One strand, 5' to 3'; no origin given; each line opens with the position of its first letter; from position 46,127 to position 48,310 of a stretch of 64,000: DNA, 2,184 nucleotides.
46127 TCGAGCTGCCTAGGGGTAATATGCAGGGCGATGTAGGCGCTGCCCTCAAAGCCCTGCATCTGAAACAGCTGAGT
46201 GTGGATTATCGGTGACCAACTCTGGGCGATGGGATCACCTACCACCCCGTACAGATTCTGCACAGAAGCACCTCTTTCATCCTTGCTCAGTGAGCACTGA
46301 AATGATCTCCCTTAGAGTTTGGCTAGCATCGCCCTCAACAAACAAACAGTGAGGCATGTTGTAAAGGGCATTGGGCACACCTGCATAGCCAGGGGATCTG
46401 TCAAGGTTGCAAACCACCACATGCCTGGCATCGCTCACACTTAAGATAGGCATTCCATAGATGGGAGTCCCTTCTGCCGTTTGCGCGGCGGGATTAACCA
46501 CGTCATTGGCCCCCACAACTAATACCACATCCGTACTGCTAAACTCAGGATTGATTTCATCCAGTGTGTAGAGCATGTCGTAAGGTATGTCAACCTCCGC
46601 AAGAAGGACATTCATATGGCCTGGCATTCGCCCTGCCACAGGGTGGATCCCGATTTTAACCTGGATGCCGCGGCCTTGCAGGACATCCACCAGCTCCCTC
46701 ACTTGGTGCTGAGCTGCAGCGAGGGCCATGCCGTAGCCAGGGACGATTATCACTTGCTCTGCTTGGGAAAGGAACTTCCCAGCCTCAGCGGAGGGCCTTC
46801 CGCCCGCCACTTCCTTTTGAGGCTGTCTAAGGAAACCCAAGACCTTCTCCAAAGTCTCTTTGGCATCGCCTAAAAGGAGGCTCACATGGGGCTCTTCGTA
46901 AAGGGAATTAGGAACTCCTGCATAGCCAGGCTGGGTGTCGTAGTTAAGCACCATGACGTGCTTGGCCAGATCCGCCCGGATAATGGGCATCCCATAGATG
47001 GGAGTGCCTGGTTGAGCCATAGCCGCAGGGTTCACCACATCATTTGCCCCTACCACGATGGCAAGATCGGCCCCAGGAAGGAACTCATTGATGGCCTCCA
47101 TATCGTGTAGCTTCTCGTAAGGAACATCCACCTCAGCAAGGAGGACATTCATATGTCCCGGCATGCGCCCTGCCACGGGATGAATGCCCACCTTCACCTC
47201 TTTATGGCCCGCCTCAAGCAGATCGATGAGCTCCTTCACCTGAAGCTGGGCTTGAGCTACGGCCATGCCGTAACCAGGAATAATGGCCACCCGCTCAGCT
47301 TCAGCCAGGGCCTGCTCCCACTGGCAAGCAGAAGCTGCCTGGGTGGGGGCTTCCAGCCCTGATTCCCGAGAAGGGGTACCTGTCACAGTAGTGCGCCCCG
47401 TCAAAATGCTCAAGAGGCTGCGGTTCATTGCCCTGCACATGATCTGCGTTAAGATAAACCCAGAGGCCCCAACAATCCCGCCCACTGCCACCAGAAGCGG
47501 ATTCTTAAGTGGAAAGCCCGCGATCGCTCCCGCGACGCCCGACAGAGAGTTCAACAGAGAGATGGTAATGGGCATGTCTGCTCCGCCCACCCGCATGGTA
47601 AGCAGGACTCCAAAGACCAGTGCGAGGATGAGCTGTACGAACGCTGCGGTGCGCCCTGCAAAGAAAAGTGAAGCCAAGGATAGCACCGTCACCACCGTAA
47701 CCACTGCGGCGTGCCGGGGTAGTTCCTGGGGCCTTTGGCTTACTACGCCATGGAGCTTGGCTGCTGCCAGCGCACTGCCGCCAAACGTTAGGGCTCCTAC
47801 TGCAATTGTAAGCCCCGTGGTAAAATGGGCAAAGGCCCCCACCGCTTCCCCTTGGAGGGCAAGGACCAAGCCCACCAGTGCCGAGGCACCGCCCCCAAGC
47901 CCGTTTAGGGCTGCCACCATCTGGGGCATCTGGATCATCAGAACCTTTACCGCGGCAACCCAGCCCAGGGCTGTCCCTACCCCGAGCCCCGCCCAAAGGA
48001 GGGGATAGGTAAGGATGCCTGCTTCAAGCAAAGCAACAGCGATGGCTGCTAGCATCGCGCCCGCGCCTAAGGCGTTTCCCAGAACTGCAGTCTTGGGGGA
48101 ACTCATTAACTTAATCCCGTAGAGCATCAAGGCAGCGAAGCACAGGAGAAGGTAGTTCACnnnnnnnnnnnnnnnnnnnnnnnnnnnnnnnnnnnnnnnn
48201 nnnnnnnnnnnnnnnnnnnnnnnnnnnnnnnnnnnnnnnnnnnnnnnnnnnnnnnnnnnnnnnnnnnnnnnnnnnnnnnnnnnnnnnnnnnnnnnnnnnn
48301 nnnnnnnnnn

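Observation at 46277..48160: PntB with a tandem duplication of the dIII NADP(H)-binding domain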

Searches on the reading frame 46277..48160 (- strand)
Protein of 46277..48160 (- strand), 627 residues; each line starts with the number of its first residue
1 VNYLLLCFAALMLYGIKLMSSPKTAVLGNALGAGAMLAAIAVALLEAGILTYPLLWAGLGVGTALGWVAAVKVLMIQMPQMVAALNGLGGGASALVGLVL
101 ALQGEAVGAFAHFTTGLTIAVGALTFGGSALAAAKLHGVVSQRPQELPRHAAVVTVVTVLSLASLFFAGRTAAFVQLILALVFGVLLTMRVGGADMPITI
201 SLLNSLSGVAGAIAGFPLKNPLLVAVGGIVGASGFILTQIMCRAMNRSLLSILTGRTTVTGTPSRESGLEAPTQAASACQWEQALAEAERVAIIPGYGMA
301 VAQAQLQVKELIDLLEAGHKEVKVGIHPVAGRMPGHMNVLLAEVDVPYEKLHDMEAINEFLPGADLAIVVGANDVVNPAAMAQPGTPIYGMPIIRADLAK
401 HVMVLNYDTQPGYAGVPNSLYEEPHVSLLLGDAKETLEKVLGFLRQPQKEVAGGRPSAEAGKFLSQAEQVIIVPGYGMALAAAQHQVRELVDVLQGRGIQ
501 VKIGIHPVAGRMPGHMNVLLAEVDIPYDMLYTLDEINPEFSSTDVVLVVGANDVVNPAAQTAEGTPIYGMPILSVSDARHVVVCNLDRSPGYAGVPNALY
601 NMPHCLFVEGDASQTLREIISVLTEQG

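Call 3: search_protein_families(library=pfam, proteins=[window:46277-48160:-], max_evalue=0.01)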
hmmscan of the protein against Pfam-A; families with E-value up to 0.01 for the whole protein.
window:46277-48160:- (627 aa): 2 families
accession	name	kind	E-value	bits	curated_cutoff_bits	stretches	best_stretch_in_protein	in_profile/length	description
PF02233.22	PNTB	-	5.3e-226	751.3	31.7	2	4-441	4-454/456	NAD(P) transhydrogenase beta subunit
PF00205.28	TPP_enzyme_M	-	1.6e-07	31.6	30.4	0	283-373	6-87/137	Thiamine pyrophosphate enzyme, central domain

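Call 4: search_protein_families(library=ncbifam, proteins=[window:46277-48160:-], max_evalue=0.01)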
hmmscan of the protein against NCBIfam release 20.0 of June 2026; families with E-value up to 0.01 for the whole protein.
window:46277-48160:- (627 aa): 4 families
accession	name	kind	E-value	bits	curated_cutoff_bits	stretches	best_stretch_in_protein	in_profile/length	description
NF006974.0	PRK09444.1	equivalog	1.6e-153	512.2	689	2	9-441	14-457/460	Re/Si-specific NAD(P)(+) transhydrogenase subunit beta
NF001753.0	PRK00481.1-3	subfamily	0.0005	19.1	243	0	533-576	175-218/252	NAD-dependent protein deacylase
TIGR03254.1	oxalate_oxc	equivalog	0.0014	17.4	739.4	0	459-492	198-231/554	oxalyl-CoA decarboxylase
NF006721.0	PRK09259.1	equivalog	0.0049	15.6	557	0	459-492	210-243/574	oxalyl-CoA decarboxylase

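Call 6: find_homologous_proteins(query=window:46277-48160:-, max_evalue=1e-20)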
Query window:46277-48160:- (627 aa): 8000 proteins with E <= 1e-20 among 8000 candidates; the best 120 are listed.
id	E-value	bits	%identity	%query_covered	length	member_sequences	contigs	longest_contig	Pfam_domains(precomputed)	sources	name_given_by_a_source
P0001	0.0e+0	1375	48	99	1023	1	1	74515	PF02233.23,PF00766.26,PF00205.29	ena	-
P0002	0.0e+0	1373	48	99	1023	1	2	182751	PF02233.23,PF00766.26,PF00205.29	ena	-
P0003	0.0e+0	1347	100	100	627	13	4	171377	PF02233.23,PF00205.29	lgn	-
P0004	0.0e+0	1299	51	98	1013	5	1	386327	PF02233.23,PF00205.29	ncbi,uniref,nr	ncbi:NAD(P)(+) transhydrogenase (Re/Si-specific) subunit beta [Desulfovibrio intestinalis]|uniref:pr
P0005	0.0e+0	1188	50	96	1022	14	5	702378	PF02233.23,PF00766.26,PF00205.29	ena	-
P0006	0.0e+0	1181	48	99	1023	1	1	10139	PF02233.23,PF00766.26,PF00205.29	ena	-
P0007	0.0e+0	1176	54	98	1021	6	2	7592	PF02233.23,PF00205.29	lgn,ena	-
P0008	0.0e+0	1172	48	99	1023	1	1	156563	PF02233.23,PF00205.29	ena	-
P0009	0.0e+0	1170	55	97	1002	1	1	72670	PF02233.23,PF00205.29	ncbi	-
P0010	0.0e+0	1165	52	100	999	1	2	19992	PF02233.23,PF00766.26,PF00205.29,PF12687.13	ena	-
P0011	0.0e+0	1160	55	64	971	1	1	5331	PF02233.23,PF14232.12,PF00766.26,PF03646.21,PF16822.12,PF00205.29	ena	-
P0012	0.0e+0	1158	55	100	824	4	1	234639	PF02233.23,PF00205.29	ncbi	ncbi:MAG: NAD(P)(+) transhydrogenase (Re/Si-specific) subunit beta [Bacillota bacterium]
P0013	0.0e+0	1145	51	98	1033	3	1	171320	PF02764.20,PF02233.23,PF00766.26,PF00205.29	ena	-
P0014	0.0e+0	1144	54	94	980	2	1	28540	PF02233.23,PF00205.29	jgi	-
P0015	0.0e+0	1144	49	100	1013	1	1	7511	PF02233.23,PF00766.26,PF00205.29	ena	-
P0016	0.0e+0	1137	53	99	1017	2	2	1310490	PF02233.23,PF00766.26,PF00205.29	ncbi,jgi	ncbi:MAG: NAD(P)(+) transhydrogenase (Re/Si-specific) subunit beta [Bacillota bacterium]|jgi:NAD/NAD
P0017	0.0e+0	1133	50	98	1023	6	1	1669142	PF02233.23,PF00205.29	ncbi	ncbi:MAG: NAD-dependent protein deacylase sirtuin-5, mitochondrial [Desulfovibrio sp.]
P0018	0.0e+0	1131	49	100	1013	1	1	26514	PF02233.23,PF00766.26,PF00205.29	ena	-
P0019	0.0e+0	1127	50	100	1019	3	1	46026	PF02843.23,PF02233.23,PF00766.26,PF08725.17,PF00205.29,PF12687.13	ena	-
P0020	0.0e+0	1123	50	98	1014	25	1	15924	PF02233.23,PF00205.29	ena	-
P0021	0.0e+0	1119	47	100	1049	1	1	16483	PF02233.23,PF00766.26,PF00205.29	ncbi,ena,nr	ncbi:MAG: NAD(P)(+) transhydrogenase (AB-specific) [Bacteroidales bacterium]|nr:NAD(P)(+) transhydro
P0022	0.0e+0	1115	50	99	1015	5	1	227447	PF02233.23,PF00766.26,PF19792.5,PF00205.29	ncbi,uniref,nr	ncbi:NAD(P)(+) transhydrogenase (Re/Si-specific) subunit beta [Dysgonomonas massiliensis]|uniref:NAD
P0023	0.0e+0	1111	50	96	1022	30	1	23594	PF02233.23,PF00766.26,PF00205.29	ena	-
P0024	0.0e+0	1108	50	96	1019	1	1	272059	PF02233.23,PF00766.26,PF00205.29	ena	-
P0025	0.0e+0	1096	55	98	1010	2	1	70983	PF02233.23,PF13277.12,PF00205.29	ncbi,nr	ncbi:MAG: NAD(P)(+) transhydrogenase (Re/Si-specific) subunit beta [Firmicutes bacterium]|nr:NAD(P)(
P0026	0.0e+0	1087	48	99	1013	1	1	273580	PF02233.23,PF01442.24,PF00766.26,PF00205.29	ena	-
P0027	0.0e+0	1083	49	100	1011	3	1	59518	PF02233.23,PF00766.26,PF00205.29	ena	-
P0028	0.0e+0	1075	55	98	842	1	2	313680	PF09960.15,PF02233.23,PF08886.17,PF00205.29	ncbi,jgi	ncbi:MAG: NAD(P)(+) transhydrogenase (Re/Si-specific) subunit beta [Bacillota bacterium]|jgi:NAD/NAD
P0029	0.0e+0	1074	50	98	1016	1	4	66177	PF02233.23,PF00766.26,PF00205.29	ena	-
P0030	0.0e+0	1072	51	98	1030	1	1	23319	PF02233.23,PF14232.12,PF00766.26,PF19399.5,PF00205.29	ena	-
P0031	0.0e+0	1070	54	97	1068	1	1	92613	PF02233.23,PF11872.14,PF00205.29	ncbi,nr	ncbi:MAG: NAD(P)(+) transhydrogenase (Re/Si-specific) subunit beta [Eubacteriales bacterium]|nr:NAD(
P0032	0.0e+0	1067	57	98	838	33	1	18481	PF02233.23,PF00205.29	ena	-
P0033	0.0e+0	1067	49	100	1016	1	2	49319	PF02233.23,PF00766.26,PF00205.29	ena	-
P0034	0.0e+0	1067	57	99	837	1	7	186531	PF02233.23,PF00205.29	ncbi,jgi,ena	-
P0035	0.0e+0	1067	57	99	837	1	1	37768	PF02233.23,PF00205.29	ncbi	-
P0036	0.0e+0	1067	57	99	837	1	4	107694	PF02233.23,PF00205.29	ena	-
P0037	0.0e+0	1067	57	99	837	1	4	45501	PF02233.23,PF00205.29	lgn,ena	-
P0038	0.0e+0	1066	57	99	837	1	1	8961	PF02233.23,PF00205.29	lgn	-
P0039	0.0e+0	1065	51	99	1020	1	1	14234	PF02233.23,PF14232.12,PF00766.26,PF16822.12,PF00205.29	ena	-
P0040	0.0e+0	1064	49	100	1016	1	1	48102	PF02233.23,PF00766.26,PF00205.29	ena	-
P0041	0.0e+0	1063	49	100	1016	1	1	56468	PF02233.23,PF00766.26,PF00205.29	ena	-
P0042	0.0e+0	1063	53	99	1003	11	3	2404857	PF02233.23,PF00766.26,PF16822.12,PF16352.11,PF00205.29,PF00657.29,PF21799.3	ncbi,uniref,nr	ncbi:NAD(P)(+) transhydrogenase (Re/Si-specific) subunit beta [Porphyromonas cangingivalis]|uniref:p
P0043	0.0e+0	1062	50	100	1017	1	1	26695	PF02233.23,PF01442.24,PF00766.26,PF00205.29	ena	-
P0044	0.0e+0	1062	50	98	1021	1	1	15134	PF02233.23,PF00766.26,PF00205.29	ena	-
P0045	0.0e+0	1062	50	98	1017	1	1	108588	PF02233.23,PF00766.26,PF00205.29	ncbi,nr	ncbi:NAD(P)(+) transhydrogenase (Re/Si-specific) subunit beta [uncultured Porphyromonas sp.]|nr:NAD(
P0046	0.0e+0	1060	49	98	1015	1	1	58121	PF02233.23,PF00766.26,PF00205.29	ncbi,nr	ncbi:NAD(P)(+) transhydrogenase (Re/Si-specific) subunit beta [uncultured Porphyromonas sp.]|nr:NAD(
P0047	0.0e+0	1060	49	98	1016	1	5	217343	PF02233.23,PF00766.26,PF00205.29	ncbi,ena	-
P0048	0.0e+0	1060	49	98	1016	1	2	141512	PF02233.23,PF00766.26,PF00205.29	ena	-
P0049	0.0e+0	1060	50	96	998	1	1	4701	PF02233.23,PF00766.26,PF00205.29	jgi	-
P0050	0.0e+0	1060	50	99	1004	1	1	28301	PF02233.23,PF22230.2,PF15725.10,PF00205.29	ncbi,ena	-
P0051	0.0e+0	1056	50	98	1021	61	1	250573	PF02233.23,PF00766.26,PF00205.29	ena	-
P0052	0.0e+0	1056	50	98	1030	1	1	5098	PF22306.2,PF02233.23,PF14232.12,PF00766.26,PF00205.29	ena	-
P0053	0.0e+0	1054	50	98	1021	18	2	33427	PF02233.23,PF00766.26,PF00205.29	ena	-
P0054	0.0e+0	1054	53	99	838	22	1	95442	PF02233.23,PF00205.29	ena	-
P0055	0.0e+0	1054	49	100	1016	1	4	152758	PF02233.23,PF00766.26,PF00205.29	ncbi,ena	-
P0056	0.0e+0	1054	50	100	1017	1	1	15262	PF02233.23,PF00766.26,PF00205.29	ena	-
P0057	0.0e+0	1054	49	100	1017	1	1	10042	PF02233.23,PF00766.26,PF00205.29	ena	-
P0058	0.0e+0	1053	49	100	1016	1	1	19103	PF02233.23,PF00766.26,PF00205.29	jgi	-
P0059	0.0e+0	1053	49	100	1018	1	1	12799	PF02233.23,PF00766.26,PF00205.29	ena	-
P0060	0.0e+0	1053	50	98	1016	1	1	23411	PF02233.23,PF00766.26,PF00205.29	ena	-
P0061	0.0e+0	1053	50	100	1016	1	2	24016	PF02233.23,PF00766.26,PF00205.29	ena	-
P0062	0.0e+0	1053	50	100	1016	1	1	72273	PF02233.23,PF00766.26,PF00205.29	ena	-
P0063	0.0e+0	1053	51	99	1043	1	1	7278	PF04811.22,PF02233.23,PF14232.12,PF00766.26,PF00205.29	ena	-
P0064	0.0e+0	1052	49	100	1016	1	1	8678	PF02233.23,PF00766.26,PF00205.29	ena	-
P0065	0.0e+0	1052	49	100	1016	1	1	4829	PF02233.23,PF00766.26,PF00205.29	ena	-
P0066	0.0e+0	1052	49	100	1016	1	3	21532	PF02233.23,PF00766.26,PF00205.29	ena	-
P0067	0.0e+0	1052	49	100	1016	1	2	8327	PF02233.23,PF00766.26,PF00205.29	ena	-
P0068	0.0e+0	1052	50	100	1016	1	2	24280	PF02233.23,PF00766.26,PF00205.29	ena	-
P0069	0.0e+0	1052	49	98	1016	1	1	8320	PF02233.23,PF00766.26,PF00205.29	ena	-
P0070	0.0e+0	1052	49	98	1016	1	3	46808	PF02233.23,PF00766.26,PF00205.29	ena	-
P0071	0.0e+0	1052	50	98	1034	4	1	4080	PF02233.23,PF00766.26,PF00205.29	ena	-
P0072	0.0e+0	1052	49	100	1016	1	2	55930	PF02233.23,PF00766.26,PF00205.29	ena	-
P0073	0.0e+0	1052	49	98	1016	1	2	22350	PF02233.23,PF00766.26,PF00205.29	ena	-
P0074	0.0e+0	1052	49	100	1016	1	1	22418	PF02233.23,PF00766.26,PF00205.29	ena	-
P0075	0.0e+0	1051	49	98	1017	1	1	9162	PF02233.23,PF00766.26,PF00205.29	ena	-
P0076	0.0e+0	1051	49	100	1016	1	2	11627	PF02233.23,PF00766.26,PF00205.29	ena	-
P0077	0.0e+0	1051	49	100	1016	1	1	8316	PF02233.23,PF00766.26,PF00205.29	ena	-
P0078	0.0e+0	1051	49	100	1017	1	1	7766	PF02233.23,PF00766.26,PF00205.29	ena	-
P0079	0.0e+0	1051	50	98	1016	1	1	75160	PF02233.23,PF00766.26,PF00205.29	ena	-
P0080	0.0e+0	1051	49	100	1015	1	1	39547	PF02233.23,PF00766.26,PF00205.29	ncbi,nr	ncbi:MAG: NAD(P)(+) transhydrogenase (Re/Si-specific) subunit beta [Bacteroidales bacterium]|nr:NAD(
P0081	0.0e+0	1050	49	100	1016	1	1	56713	PF02233.23,PF00766.26,PF00205.29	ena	-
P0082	0.0e+0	1050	49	100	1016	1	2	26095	PF02233.23,PF00766.26,PF00205.29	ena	-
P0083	0.0e+0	1050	50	98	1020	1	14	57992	PF02233.23,PF00766.26,PF00205.29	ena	-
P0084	0.0e+0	1050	49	98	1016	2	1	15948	PF02233.23,PF00766.26,PF00205.29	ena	-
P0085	0.0e+0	1050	49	100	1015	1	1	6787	PF02233.23,PF00766.26,PF00205.29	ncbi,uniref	ncbi:NAD(P)(+) transhydrogenase (Re/Si-specific) subunit beta [Porphyromonas bennonis]|uniref:NAD(P)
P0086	0.0e+0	1050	49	100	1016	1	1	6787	PF02233.23,PF00766.26,PF00205.29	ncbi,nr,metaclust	nr:NAD(P)(+) transhydrogenase (Re/Si-specific) subunit beta [Porphyromonas bennonis]|metaclust:statu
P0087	0.0e+0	1050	49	98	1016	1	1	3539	PF02233.23,PF00766.26,PF00205.29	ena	-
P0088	0.0e+0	1050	49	100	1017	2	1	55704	PF02233.23,PF00766.26,PF00205.29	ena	-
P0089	0.0e+0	1050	50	98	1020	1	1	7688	PF02233.23,PF00766.26,PF00205.29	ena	-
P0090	0.0e+0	1050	49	100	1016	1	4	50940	PF02233.23,PF00766.26,PF00205.29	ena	-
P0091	0.0e+0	1049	50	98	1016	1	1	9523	PF02233.23,PF00766.26,PF00205.29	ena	-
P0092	0.0e+0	1049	49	100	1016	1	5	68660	PF02233.23,PF00766.26,PF00205.29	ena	-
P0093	0.0e+0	1049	49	98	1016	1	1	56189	PF02233.23,PF00766.26,PF00205.29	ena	-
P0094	0.0e+0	1049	49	98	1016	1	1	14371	PF02233.23,PF00766.26,PF00205.29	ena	-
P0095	0.0e+0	1049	49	100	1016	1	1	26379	PF02233.23,PF00766.26,PF00205.29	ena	-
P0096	0.0e+0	1049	49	100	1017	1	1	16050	PF02233.23,PF00766.26,PF00205.29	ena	-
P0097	0.0e+0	1049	49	98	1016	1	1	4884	PF02233.23,PF00766.26,PF00205.29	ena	-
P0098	0.0e+0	1049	49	98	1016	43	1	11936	PF02233.23,PF00766.26,PF00205.29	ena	-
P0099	0.0e+0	1049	51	98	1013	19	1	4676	PF02233.23,PF00205.29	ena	-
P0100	0.0e+0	1049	50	100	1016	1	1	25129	PF02233.23,PF00766.26,PF00205.29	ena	-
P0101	0.0e+0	1048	49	98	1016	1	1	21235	PF02233.23,PF00766.26,PF00205.29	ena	-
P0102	0.0e+0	1048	49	98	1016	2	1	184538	PF02233.23,PF00766.26,PF00205.29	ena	-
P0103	0.0e+0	1048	49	100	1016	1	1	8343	PF02233.23,PF00766.26,PF00205.29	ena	-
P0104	0.0e+0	1047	50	98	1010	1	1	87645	PF02233.23,PF08886.17,PF00205.29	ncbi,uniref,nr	ncbi:MAG: NAD synthetase [Desulfovibrio sp. MES5]|uniref:NAD(P)(+) transhydrogenase (Re/Si-specific)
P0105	0.0e+0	1047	49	100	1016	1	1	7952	PF02233.23,PF00205.29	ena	-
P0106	0.0e+0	1047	49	98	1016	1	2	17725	PF02233.23,PF00766.26,PF00205.29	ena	-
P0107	0.0e+0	1047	49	100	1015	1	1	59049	PF02233.23,PF00766.26,PF00205.29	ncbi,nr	ncbi:MAG: NAD(P)(+) transhydrogenase (Re/Si-specific) subunit beta [Porphyromonas sp.]|nr:NAD(P)(+) 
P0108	0.0e+0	1046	50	98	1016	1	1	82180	PF02233.23,PF00766.26,PF00205.29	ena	-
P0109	0.0e+0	1046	49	98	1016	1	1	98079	PF02233.23,PF00766.26,PF00205.29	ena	-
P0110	0.0e+0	1045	50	98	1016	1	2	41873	PF02233.23,PF00766.26,PF00205.29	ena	-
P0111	0.0e+0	1042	52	97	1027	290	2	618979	PF02843.23,PF02233.23,PF00766.26,PF00205.29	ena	-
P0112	0.0e+0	1042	52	98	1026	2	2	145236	PF02843.23,PF02233.23,PF00766.26,PF00205.29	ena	-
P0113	0.0e+0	1042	50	98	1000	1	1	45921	PF02233.23,PF00766.26,PF00205.29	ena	-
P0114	0.0e+0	1041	53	97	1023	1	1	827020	PF02843.23,PF02233.23,PF00766.26,PF00205.29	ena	-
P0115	0.0e+0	1040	51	98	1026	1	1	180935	PF02843.23,PF02233.23,PF00205.29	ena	-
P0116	0.0e+0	1040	58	99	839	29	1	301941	PF02233.23,PF00205.29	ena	-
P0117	0.0e+0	1040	49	100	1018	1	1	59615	PF02233.23,PF00766.26,PF00205.29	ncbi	-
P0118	0.0e+0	1040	52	98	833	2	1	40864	PF02233.23,PF00766.26,PF00205.29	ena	-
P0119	0.0e+0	1038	50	98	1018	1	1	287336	PF02233.23,PF18191.7,PF00205.29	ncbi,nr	ncbi:NAD(P)(+) transhydrogenase (Re/Si-specific) subunit beta [Porphyromonadaceae bacterium W3.11]|n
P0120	0.0e+0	1038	50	98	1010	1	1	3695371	PF04493.21,PF02233.23,PF16822.12,PF00205.29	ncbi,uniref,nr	ncbi:NAD(P)(+) transhydrogenase (Re/Si-specific) subunit beta [Alkalicella caledoniensis]|uniref:pro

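Call 38: find_related_loci(query=window:46277-48160:-, collection=genome_contigs, flank=5000)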
Query window:46277-48160:- (627 aa) in genome_contigs; peptide patterns used: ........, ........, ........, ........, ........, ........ (x = any residue, [..] = any of these).
600 stretches matched a pattern (row limit reached: there are more); 600 encode a relative of the query (tblastn E <= 1e-3); the best 80 are kept; 80 distinct loci.
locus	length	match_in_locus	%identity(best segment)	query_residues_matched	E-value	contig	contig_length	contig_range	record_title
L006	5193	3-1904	49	44-623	0e+0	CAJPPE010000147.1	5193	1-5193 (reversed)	MAG: uncultured Treponema sp. isolate SRR9217404-mag-bin.11 genome assembly, contig: SRR9217404-mag-bin.11_2305, whole g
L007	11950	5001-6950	44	1-626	4e-157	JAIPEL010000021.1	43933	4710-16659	MAG: Desulfobacterales bacterium isolate Tobar15.5-16.5m-G19 Tobar15-5-16-5m-C432, whole genome shotgun sequence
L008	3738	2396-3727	46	1-620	5e-111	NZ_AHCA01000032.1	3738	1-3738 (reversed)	Pseudoalteromonas haloplanktis ATCC 14393 Phal_ctg032, whole genome shotgun sequence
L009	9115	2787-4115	46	1-620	7e-106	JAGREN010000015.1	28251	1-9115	MAG: Novosphingobium sp. isolate HKST-UBA129 2009_7453, whole genome shotgun sequence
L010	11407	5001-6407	42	11-621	5e-105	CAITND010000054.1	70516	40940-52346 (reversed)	MAG: uncultured Oscillatoriales cyanobacterium isolate KTt_bin-1839 genome assembly, contig: bin-1839:054/277, whole gen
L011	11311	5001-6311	48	9-623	7e-105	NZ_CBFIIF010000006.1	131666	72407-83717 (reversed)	MAG: Congregibacter sp. isolate Co_bin_804_indstr Co_bin_804_indstr_c6, whole genome shotgun sequence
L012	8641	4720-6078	46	4-625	5e-105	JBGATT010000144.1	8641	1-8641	MAG: Gemmatimonadaceae bacterium isolate MAG_AAO_AS.50 AAOAS-50_scaffold_14961, whole genome shotgun sequence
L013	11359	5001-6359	44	6-621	2e-104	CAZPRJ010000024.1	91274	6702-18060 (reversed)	MAG TPA_asm: uncultured Microcoleus sp. isolate SRP063590_co1_133 genome assembly, contig: NODE_246_length_91274_cov_7.4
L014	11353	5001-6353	44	1-621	2e-103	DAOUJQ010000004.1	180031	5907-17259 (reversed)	MAG TPA_asm: Dehalococcoidia bacterium isolate S34_275 k113_450600, whole genome shotgun sequence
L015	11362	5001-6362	44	6-621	4e-103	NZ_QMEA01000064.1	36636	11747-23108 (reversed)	Brasilonema sp. UFV-L1 scaffold64_cov13, whole genome shotgun sequence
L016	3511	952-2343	46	3-620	8e-105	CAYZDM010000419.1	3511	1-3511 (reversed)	MAG TPA_asm: uncultured Sandaracinaceae bacterium isolate SRP155585_co1_222 genome assembly, contig: NODE_26149_length_3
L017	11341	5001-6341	46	1-621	1e-102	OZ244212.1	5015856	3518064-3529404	MAG: Candidatus Azotimanducaceae bacterium isolate 6c3cbb43-d816-42a9-b97b-2acc9adc6924 genome assembly, chromosome: 1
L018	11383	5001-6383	44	6-625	2e-102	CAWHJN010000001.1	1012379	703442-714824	MAG: Rhodothermales bacterium isolate MFD01721.bin.1.94 genome assembly, contig: contig_28962, whole genome shotgun sequ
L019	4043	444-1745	46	9-620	7e-103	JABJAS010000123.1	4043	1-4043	MAG: Halieaceae bacterium isolate SI073_bin195 k141_722359, whole genome shotgun sequence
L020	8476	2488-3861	43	1-625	1e-101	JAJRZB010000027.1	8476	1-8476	MAG: Bacteroidetes bacterium isolate Dive96_bin4.133 k141_221550, whole genome shotgun sequence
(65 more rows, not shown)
